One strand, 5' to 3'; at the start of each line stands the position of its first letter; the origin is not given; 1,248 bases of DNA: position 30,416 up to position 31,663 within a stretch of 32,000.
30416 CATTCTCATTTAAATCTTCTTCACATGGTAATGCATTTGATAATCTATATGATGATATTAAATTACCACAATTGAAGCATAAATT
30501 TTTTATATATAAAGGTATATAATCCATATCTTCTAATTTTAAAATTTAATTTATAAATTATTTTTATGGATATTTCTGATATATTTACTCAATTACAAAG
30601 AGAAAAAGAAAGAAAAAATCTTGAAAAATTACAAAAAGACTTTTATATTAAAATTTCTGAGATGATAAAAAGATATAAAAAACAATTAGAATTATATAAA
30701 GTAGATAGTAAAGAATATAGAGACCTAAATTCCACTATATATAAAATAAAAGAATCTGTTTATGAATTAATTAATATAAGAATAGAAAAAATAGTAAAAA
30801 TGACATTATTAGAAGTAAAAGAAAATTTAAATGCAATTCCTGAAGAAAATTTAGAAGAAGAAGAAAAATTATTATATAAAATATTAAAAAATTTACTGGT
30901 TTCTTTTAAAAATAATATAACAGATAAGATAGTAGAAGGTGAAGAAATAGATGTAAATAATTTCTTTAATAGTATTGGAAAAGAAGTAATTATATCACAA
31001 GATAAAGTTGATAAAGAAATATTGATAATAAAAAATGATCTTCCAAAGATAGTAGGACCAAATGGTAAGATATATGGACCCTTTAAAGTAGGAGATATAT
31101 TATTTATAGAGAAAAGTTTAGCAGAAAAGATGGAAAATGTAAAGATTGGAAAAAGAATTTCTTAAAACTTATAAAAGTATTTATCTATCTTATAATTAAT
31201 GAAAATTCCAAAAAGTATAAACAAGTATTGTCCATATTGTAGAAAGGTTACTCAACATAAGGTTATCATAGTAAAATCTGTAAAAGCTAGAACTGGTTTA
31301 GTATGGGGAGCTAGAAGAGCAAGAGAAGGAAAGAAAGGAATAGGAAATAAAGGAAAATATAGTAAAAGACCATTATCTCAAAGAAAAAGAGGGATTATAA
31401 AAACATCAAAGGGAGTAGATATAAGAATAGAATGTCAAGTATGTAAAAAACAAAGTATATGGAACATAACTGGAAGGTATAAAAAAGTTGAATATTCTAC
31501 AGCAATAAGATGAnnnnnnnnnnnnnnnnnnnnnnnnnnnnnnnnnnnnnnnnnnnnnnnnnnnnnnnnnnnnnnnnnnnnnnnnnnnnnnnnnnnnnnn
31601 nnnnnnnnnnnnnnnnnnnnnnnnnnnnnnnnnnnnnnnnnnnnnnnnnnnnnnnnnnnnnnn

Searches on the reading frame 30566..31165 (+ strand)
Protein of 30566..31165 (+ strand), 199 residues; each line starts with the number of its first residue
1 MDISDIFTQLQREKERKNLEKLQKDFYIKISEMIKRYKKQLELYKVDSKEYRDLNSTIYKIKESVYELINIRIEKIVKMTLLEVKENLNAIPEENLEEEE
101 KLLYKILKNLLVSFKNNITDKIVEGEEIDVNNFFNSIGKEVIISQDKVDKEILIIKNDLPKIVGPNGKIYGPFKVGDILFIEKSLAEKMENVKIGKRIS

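Call 24: search_protein_families(library=pfam, proteins=[window:30566-31165:+], max_evalue=0.001)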
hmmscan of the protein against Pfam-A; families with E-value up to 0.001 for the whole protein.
window:30566-31165:+ (199 aa): 2 families
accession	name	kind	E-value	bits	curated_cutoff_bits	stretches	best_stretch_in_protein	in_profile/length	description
PF22090.1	Gins51_C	-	1.7e-08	34.5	27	1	152-187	2-37/48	Gins51, C-terminal domain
PF05916.17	Sld5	-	4.1e-06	27.4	22.3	1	11-118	11-101/102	GINS complex protein helical bundle domain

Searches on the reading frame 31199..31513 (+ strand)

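Call 24: search_protein_families(library=pfam, proteins=[window:31199-31513:+], max_evalue=0.001)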
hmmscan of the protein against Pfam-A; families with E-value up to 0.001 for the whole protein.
window:31199-31513:+ (104 aa): 2 families
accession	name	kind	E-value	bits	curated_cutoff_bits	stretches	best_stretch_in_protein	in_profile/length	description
PF00935.25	Ribosomal_L44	-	1.5e-10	41.7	25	1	18-98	3-74/76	Ribosomal protein L44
PF00471.26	Ribosomal_L33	-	0.00026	21.7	25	0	7-21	30-44/47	Ribosomal protein L33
